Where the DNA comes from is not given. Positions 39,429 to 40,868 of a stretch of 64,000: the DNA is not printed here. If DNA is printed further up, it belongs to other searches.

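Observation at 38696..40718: HisC-family PLP aminotransferase with a Tat signal peptide, downstream of a TauE/SafE exporter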

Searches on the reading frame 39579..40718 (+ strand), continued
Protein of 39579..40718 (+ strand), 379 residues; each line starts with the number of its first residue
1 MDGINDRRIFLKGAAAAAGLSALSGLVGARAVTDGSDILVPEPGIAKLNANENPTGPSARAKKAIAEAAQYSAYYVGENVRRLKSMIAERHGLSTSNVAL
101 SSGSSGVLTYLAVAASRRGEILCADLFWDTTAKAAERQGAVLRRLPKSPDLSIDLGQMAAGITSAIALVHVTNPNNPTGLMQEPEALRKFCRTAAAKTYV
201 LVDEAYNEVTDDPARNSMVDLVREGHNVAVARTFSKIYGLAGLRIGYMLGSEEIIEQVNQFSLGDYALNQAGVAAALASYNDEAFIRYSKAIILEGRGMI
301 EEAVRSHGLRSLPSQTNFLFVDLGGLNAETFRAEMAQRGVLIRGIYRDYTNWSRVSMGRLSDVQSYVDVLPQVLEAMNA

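Call 14: search_protein_families(library=ncbifam, proteins=[L070:6374-9022:+, L028:11160-12143:-, L056:13758-14816:-, L004:7339-10047:-], max_evalue=0.00001)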
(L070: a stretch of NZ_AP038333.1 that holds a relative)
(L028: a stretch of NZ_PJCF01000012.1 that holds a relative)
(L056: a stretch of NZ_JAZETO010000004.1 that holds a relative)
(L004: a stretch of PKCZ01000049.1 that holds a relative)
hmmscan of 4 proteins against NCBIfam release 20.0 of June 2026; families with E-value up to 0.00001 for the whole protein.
L070:6374-9022:+ (882 aa): 15 families
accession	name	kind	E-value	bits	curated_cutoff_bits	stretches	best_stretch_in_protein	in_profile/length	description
NF010010.0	PRK13483.1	equivalog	8e-26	90.2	927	2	20-180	13-160/660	ligand-gated channel protein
NF010038.0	PRK13513.1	equivalog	2.1e-24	86.1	942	2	33-187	23-169/659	ligand-gated channel protein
TIGR01779.1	TonB-B12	equivalog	3.5e-23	82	599.7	2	38-230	22-198/614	TonB-dependent vitamin B12 receptor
TIGR01786.1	TonB-hemlactrns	subfamily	8.5e-23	80.6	323.75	1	554-845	426-684/719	TonB-dependent hemoglobin/transferrin/lactoferrin family receptor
NF010048.1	PRK13524.1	subfamily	4.9e-22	78.2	493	2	8-188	4-181/744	FepA family TonB-dependent siderophore receptor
TIGR01785.1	TonB-hemin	subfamily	1.1e-21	77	316.85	2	556-859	404-667/677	TonB-dependent heme/hemoglobin receptor family protein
NF007926.1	PRK10641.1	equivalog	4.5e-21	75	836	1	45-231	27-197/617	TonB-dependent vitamin B12 receptor BtuB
NF010051.0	PRK13528.1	subfamily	1.1e-19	70.1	583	2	25-191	14-182/727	FepA family TonB-dependent siderophore receptor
NF010012.0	PRK13486.1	equivalog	5.5e-17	61.4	924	1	45-188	25-163/696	TonB-dependent receptor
NF007478.2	PRK10064.1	equivalog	1.4e-16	59.9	745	1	42-194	27-171/663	catecholate siderophore receptor CirA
NF050067.1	TonBEntbctnRecCfrA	equivalog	3.1e-15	55.5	1200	1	39-193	21-168/698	TonB-dependent ferric enterobactin receptor CfrA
NF010011.0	PRK13484.1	equivalog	1.2e-13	50.2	1197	1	41-183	26-159/682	IreA family TonB-dependent siderophore receptor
TIGR01783.1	TonB-siderophor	subfamily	1.8e-10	40.1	223.5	0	64-185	4-110/649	TonB-dependent siderophore receptor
TIGR01776.1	TonB-tbp-lbp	subfamily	1.4e-06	26.6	468.8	0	565-846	641-904/946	lactoferrin/transferrin family TonB-dependent receptor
NF049945.1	TonB_dep_FCYXU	equivalog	7.1e-06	24.9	825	0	26-186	18-170/697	TonB-dependent receptor, FCYXU motif-type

L028:11160-12143:- (327 aa): 52 families (the best 25 are shown)
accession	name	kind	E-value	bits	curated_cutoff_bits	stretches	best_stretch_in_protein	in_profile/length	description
NF008410.0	PRK11233.1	equivalog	6.3e-50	170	309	1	13-313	1-292/305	nitrogen assimilation transcriptional regulator NAC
NF053705.1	TransRegGltCGpos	equivalog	6.7e-42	143.7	350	1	13-305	1-286/300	glutamate biosynthesis transcriptional regulator GltC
NF008416.0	PRK11242.1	equivalog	2.9e-39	135.1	277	1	13-312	1-291/300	transcriptional regulator CynR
NF040786.1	LysR_Sec_metab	equivalog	2.9e-39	134.8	250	1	13-303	1-289/298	selenium metabolism-associated LysR family transcriptional regulator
NF047520.1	trans_act_CidR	equivalog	2.2e-38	132.1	415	1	13-302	1-282/292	cidABC operon transcriptional activator CidR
NF047354.1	trans_reg_GltC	equivalog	1.4e-30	106.9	300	1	13-296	1-273/290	glutamate biosynthesis transcriptional regulator GltC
NF045775.1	acetoin_reg_AlsR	exception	2.2e-29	102.8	430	1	13-269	1-252/290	acetoin biosynthesis transcriptional regulator AlsR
TIGR03339.1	phn_lysR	subfamily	3.1e-28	98.8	341.1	1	17-291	1-262/279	aminoethylphosphonate catabolism associated LysR family transcriptional regulator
NF007307.0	PRK09791.1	equivalog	1.7e-27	96.4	336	1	14-183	6-176/302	LysR family transcriptional regulator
NF040888.1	trans_reg_YafC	equivalog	1e-26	93.6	470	1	13-184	3-170/293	DNA-binding transcriptional regulator YafC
NF008361.0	PRK11151.1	equivalog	5.5e-25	88.2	329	1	13-291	1-272/305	DNA-binding transcriptional regulator OxyR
TIGR02424.1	TF_pcaQ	equivalog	5.6e-25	87.8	303.8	1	17-307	7-293/300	pca operon transcription factor PcaQ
NF007385.0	PRK09906.1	equivalog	4.4e-24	85.1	356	1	13-284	1-266/296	DNA-binding transcriptional regulator HcaR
NF008352.0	PRK11139.1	subfamily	1.9e-23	83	288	1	18-272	11-253/305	transcriptional regulator GcvA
NF007439.0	PRK09986.1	equivalog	2.7e-23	82.8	290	1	13-263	7-253/296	LysR family transcriptional regulator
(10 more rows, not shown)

L056:13758-14816:- (352 aa): 8 families
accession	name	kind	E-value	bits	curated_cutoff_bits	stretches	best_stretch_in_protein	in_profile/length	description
NF053820.1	MBLfold_Strvi7410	exception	2.9e-31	109.1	525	1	26-339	5-338/343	Strvi_7410 family MBL fold metallo-hydrolase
NF033088.2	bla_subclass_B1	equivalog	1e-12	48.2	200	1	46-259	33-201/217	subclass B1 metallo-beta-lactamase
NF012229.1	bla_class_B_core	domain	1.8e-11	44.4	100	1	46-197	18-132/139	metallo-beta-lactamase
TIGR04558.1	SoxH_rel_PQQ_1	hypoth_equivalog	6.2e-11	41.9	300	1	44-95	34-85/285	quinoprotein relay system zinc metallohydrolase 1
TIGR03413.1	GSH_gloB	equivalog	1.1e-10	41.3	200.8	0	168-259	81-165/248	hydroxyacylglutathione hydrolase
TIGR04559.1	SoxH_rel_PQQ_2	hypoth_equivalog_domain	8.5e-10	38.5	280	1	45-139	31-113/283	quinoprotein relay system zinc metallohydrolase 2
NF041804.1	MBL_fold_SolJ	exception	4.3e-07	29.3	350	1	72-124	44-95/224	solanimycin biosynthesis MBL-fold hydrolase SolJ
NF012146.1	blaB-IND-MUS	exception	1.5e-06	27.7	270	0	45-103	51-108/237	BlaB/IND/MUS family subclass B1 metallo-beta-lactamase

L004:7339-10047:- (902 aa): 12 families
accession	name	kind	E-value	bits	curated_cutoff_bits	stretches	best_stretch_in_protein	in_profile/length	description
TIGR01779.1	TonB-B12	equivalog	1.3e-24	86.7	599.7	2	26-235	6-198/614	TonB-dependent vitamin B12 receptor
NF007926.1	PRK10641.1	equivalog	4e-22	78.5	836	2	36-209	13-177/617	TonB-dependent vitamin B12 receptor BtuB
NF010010.0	PRK13483.1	equivalog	5.6e-22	77.5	927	1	31-185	13-160/660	ligand-gated channel protein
NF010048.1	PRK13524.1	subfamily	6.5e-21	74.5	493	2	40-192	31-180/744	FepA family TonB-dependent siderophore receptor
NF010038.0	PRK13513.1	equivalog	3.2e-20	72.2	942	1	29-187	15-164/659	ligand-gated channel protein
TIGR01785.1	TonB-hemin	subfamily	2.9e-19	69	316.85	2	50-188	2-129/677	TonB-dependent heme/hemoglobin receptor family protein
NF010051.0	PRK13528.1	subfamily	1.2e-18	66.8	583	2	36-197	20-183/727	FepA family TonB-dependent siderophore receptor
TIGR01786.1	TonB-hemlactrns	subfamily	1.6e-17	63.1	323.75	1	573-865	439-684/719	TonB-dependent hemoglobin/transferrin/lactoferrin family receptor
NF007478.2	PRK10064.1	equivalog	2e-17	62.7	745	1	30-188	12-158/663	catecholate siderophore receptor CirA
NF010012.0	PRK13486.1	equivalog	3.7e-17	61.9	924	1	29-191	8-161/696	TonB-dependent receptor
NF010011.0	PRK13484.1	equivalog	5.8e-17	61.2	1197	1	29-188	10-159/682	IreA family TonB-dependent siderophore receptor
NF050067.1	TonBEntbctnRecCfrA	equivalog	1.4e-13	50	1200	1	32-189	9-159/698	TonB-dependent ferric enterobactin receptor CfrA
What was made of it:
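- The adjacent LysR regulator scores best against Nac (call 14).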

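Call 20: search_solved_structures(query=window:39579-40718:+, max_evalue=1e-10, show_alignments=2)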
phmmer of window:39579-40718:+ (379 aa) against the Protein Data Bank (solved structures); distinct sequences matched with E-value up to 1e-10: 24.
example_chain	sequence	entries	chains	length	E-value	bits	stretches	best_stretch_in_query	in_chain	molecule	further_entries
3ly1_A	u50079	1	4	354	4.3e-44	154.2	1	46-370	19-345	Putative histidinol-phosphate aminotransferase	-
4r2n_A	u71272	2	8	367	2e-36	129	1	42-344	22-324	Putative phenylalanine aminotransferase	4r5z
4wbt_A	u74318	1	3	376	8.7e-30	107.1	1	46-374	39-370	Probable histidinol-phosphate aminotransferase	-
3ffh_A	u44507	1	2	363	4e-29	105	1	44-372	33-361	Histidinol-phosphate aminotransferase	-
8bj1_A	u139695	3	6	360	2.6e-28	102.3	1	44-361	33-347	histidinol-phosphate aminotransferase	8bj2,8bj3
8bj4_A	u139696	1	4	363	2.7e-28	102.3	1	44-361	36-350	histidinol-phosphate aminotransferase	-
3get_A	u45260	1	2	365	3.7e-26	95.2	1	45-364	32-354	Histidinol-phosphate aminotransferase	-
3hdo_A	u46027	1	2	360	1.4e-24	90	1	46-373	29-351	Histidinol-phosphate aminotransferase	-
3euc_A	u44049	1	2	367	4.4e-24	88.4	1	42-348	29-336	Histidinol-phosphate aminotransferase 2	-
1h1c_A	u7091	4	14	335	1.5e-20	76.7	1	91-345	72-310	HISTIDINOL-PHOSPHATE AMINOTRANSFERASE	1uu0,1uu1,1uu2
2f8j_A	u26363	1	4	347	1.7e-20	76.6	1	91-345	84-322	Histidinol-phosphate aminotransferase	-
7szp_A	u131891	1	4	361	2.8e-18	69.3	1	95-370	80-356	Histidinol-phosphate aminotransferase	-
1fg3_A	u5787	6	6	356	5.2e-17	65.1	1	86-370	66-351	HISTIDINOL PHOSPHATE AMINOTRANSFERASE | HISTIDINOL-PHOSPHATE AMINOTRANSFERASE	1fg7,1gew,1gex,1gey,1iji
3p1t_A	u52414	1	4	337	2.6e-15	59.5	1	48-364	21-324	Putative histidinol-phosphate aminotransferase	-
4r8d_A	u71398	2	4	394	2.9e-15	59.4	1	47-345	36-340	Histidinol-phosphate aminotransferase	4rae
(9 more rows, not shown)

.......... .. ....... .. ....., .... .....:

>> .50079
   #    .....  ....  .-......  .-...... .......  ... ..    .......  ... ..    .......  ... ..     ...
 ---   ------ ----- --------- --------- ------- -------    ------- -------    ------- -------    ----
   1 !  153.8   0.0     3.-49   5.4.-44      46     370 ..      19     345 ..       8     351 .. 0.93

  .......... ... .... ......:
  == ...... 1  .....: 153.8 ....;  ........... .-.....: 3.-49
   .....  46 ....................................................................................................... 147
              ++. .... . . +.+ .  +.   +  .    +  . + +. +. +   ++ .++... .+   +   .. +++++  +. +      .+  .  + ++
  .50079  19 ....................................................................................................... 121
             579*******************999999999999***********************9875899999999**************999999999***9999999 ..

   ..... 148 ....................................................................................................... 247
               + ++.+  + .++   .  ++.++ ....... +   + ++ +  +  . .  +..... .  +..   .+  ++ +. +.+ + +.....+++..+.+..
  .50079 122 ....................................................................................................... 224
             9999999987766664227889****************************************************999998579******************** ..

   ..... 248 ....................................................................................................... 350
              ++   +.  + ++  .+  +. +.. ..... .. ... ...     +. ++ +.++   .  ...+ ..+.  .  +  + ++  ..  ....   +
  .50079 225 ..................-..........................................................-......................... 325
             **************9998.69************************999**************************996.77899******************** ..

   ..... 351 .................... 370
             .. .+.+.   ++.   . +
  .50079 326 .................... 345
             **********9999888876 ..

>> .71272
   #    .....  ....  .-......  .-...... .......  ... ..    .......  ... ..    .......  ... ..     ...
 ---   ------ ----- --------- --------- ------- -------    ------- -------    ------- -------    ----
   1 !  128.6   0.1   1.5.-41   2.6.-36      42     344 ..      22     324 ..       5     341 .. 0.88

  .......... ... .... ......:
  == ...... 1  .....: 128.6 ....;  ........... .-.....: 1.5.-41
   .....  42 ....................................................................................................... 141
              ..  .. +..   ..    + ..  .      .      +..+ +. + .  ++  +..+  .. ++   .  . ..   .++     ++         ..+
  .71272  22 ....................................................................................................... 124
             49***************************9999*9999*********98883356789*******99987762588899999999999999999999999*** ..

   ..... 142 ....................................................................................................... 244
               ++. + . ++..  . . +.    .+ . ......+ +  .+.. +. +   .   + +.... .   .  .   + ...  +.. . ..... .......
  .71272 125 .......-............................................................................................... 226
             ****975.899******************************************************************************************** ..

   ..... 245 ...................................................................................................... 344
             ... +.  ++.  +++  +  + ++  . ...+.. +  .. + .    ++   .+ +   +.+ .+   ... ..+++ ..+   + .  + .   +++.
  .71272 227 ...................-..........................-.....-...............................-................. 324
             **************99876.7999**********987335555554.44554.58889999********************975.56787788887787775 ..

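Call 21: search_dna_similar(query=window:39579-40718:+, collection=plasmids, mode=protein, max_rows=30)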
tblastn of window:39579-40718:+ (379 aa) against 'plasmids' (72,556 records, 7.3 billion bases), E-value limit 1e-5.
Records with a match: 627; places in all: 706; records where one place covers at least 80% of the query: 318.
Best place of each record, by identity: <60% 627.
By first word of the organism name: Rhizobium 85; Sinorhizobium 81; Klebsiella 37; Thermus 31; Escherichia 24; Streptomyces 17; Shinella 16; Enterobacter 14; Pseudoalteromonas 14; Sulfitobacter 14; and 115 more.
By predicted mobility (MOB-suite, as given by PLSDB): non-mobilizable 356; conjugative 187; mobilizable 84.
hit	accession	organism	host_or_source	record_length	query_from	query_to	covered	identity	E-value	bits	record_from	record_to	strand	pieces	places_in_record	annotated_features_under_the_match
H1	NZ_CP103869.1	Novosphingobium humi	pure culture,soil biofilm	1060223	46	374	87%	41.8%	6e-50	187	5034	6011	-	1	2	none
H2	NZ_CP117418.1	Novosphingobium humi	Single cell,Soil from military shooting ...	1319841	46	374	87%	41.5%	9e-49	184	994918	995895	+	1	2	none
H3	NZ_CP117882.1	Novosphingobium sp. KACC 22771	Single cell,soil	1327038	46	374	87%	41.2%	1e-48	183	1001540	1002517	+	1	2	none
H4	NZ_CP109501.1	Streptomyces sp. NBC_01426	-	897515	35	369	88%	34.8%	1e-27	122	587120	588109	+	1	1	hisC: histidinol-phosphate transaminase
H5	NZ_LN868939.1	Nocardia farcinica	not known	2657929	43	358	83%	35.0%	5e-25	114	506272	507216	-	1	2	none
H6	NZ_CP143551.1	Burkholderia multivorans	Homo sapiens,bronchoalveolar lavage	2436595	48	374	86%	33.1%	4e-30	129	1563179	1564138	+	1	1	none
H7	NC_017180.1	Zymomonas mobilis subsp. mobilis ATCC 10988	fermenting agave juice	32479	43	355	83%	34.3%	1e-34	142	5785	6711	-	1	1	histidinol-phosphate transaminase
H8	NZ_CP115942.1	Ralstonia syzygii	Musa sp.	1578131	45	358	83%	34.0%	5e-29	126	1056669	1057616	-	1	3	none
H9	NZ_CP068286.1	Ralstonia syzygii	Musa balbisiana cultivar Kepok,banana ...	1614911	45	358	83%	34.0%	5e-29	126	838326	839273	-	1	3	record has no annotation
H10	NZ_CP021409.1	Pacificitalea manganoxidans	cell culture,sediment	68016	45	374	87%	32.2%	2e-23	109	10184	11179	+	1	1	hisC: histidinol-phosphate transaminase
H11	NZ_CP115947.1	Ralstonia solanacearum MolK2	Musa sp.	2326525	45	358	83%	33.6%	6e-29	125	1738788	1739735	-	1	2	record has no annotation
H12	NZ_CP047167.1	Ponticoccus alexandrii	surface sea water,shallow sea, symbosis ...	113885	39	376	89%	31.0%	6e-26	117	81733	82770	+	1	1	hisC: histidinol-phosphate transaminase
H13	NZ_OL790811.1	Proteus mirabilis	-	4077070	48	372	86%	31.9%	3e-32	135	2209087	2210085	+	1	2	none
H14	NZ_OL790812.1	Proteus mirabilis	-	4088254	48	372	86%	31.9%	3e-32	135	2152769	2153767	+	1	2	none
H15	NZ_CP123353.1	Agrobacterium pusense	laboratory contaminant from a culture ...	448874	44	374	87%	31.3%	6e-30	129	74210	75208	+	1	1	histidinol-phosphate transaminase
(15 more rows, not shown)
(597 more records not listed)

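Call 23: get_annotated_region(hit=H1, flank=5000)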
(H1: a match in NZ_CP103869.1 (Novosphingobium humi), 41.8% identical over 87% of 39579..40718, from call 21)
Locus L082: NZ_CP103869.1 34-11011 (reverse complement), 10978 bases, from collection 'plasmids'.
description: Novosphingobium humi strain G5 plasmid unnamed1, complete sequence
organism: Novosphingobium humi (NCBI taxid 2282397)
taxonomy: Bacteria; Pseudomonadota; Alphaproteobacteria; Sphingomonadales; Sphingomonadaceae; Novosphingobium; Novosphingobium humi
host: -; source: pure culture,soil biofilm; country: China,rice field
typing (MOB-suite, as given by PLSDB): non-mobilizable
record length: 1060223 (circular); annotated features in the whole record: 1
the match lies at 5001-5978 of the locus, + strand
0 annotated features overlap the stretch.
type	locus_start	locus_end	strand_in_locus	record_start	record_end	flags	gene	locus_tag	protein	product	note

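Call 39: search_protein_families(library=pfam, proteins=[L036:3886-4998:+, L015:15325-16929:-, L034:13340-14098:-, L053:6347-7774:+, L016:6261-8663:+, L056:13758-14816:-], max_evalue=0.01)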
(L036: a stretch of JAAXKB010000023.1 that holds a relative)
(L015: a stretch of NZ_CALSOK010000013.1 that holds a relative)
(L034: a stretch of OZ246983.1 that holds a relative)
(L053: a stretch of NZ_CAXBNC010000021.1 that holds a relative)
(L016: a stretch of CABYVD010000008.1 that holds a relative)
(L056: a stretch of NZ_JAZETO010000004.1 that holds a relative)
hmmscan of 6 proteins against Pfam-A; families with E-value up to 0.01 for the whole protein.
L036:3886-4998:+ (370 aa): 0 families

L015:15325-16929:- (534 aa): 1 family
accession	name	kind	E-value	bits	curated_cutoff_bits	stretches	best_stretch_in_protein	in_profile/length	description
PF10972.13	CsiV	-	1.3e-40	140.3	27.4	1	26-517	5-229/230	Peptidoglycan-binding protein, CsiV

L034:13340-14098:- (252 aa): 1 family
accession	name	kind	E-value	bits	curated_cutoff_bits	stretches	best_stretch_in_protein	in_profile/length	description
PF11306.15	DUF3108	-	8e-06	26.3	26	1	47-153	2-118/209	Protein of unknown function (DUF3108)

L053:6347-7774:+ (475 aa): 2 families
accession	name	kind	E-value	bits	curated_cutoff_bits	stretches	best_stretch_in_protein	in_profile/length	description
PF03600.22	CitMHS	-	1.6e-57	195.6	31.9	1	43-416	2-331/336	Citrate transporter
PF00939.25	Na_sulph_symp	-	8.5e-55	187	27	1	14-469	9-461/472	Sodium:sulfate symporter transmembrane region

L016:6261-8663:+ (800 aa): 2 families
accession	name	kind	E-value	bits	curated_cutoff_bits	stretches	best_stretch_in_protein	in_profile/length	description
PF00593.30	TonB_dep_Rec_b-barrel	-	5.1e-17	63.3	27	1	303-739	16-404/436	TonB dependent receptor-like, beta-barrel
PF14905.12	OMP_b-brl_3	-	7.1e-17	62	27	1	441-775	95-381/408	Outer membrane protein beta-barrel family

L056:13758-14816:- (352 aa): 4 families
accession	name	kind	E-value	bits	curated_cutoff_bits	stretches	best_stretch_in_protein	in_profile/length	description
PF00753.33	Lactamase_B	-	2.1e-28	100.1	22.7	1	43-258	5-196/196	Metallo-beta-lactamase superfamily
PF21221.3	B_lactamase-like_C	-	2.3e-15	56.5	27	1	286-329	1-45/46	Metallo-beta-lactamase-like, C-terminal domain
PF19583.5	ODP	-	0.00021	21.6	27.2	0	44-114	3-74/194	ODP family beta lactamase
PF12706.13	Lactamase_B_2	-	0.00055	20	27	1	55-110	2-61/200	Beta-lactamase superfamily domain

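Call 42: search_solved_structures(query=L070:6374-9022:+, max_evalue=0.001)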
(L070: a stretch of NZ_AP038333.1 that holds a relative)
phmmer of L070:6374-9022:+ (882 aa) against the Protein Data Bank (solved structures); distinct sequences matched with E-value up to 0.001: 17.
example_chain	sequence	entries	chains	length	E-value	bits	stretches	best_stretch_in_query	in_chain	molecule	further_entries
5fr8_A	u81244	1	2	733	2.4e-12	49.3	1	28-185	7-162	TONB-DEPENDENT SIDEROPHORE RECEPTOR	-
5fp2_A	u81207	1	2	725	7.8e-12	47.6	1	55-211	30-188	FERRIC ENTEROBACTIN RECEPTOR PIRA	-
1nqf_A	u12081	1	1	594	7.3e-10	41.1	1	55-201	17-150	Vitamin B12 receptor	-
2hdf_A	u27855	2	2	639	1.1e-09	40.6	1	48-194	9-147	Colicin I receptor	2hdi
3m8b_A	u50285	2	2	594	1.3e-09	40.3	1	55-201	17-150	Vitamin B12 transporter btuB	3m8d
9nn6_A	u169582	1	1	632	1.4e-09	40.1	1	49-194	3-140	Colicin I receptor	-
3rgm_A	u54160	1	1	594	1.5e-09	40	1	55-198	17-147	Vitamin B12 transporter BtuB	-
2gsk_A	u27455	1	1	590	1.7e-09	39.9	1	55-201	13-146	Vitamin B12 transporter btuB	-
1nqe_A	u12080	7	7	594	1.8e-09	39.8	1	55-201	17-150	Vitamin B12 receptor | Vitamin B12 transporter btuB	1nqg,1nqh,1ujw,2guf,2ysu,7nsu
3rgn_A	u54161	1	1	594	5.8e-09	38.1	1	55-201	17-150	Vitamin B12 transporter BtuB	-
1fep_A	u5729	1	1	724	1.4e-07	33.5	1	69-200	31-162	FERRIC ENTEROBACTIN RECEPTOR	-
5out_A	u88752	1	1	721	3.2e-07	32.4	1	61-184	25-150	Ferric enterobactin receptor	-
6q5e_A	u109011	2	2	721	3.4e-07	32.3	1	61-184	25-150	Ferric enterobactin receptor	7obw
5m9b_A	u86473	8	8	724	3.4e-07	32.3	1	61-184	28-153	Ferric enterobactin receptor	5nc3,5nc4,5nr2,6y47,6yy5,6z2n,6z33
6i2j_A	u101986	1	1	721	3.9e-07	32.1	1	61-184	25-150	Ferric enterobactin receptor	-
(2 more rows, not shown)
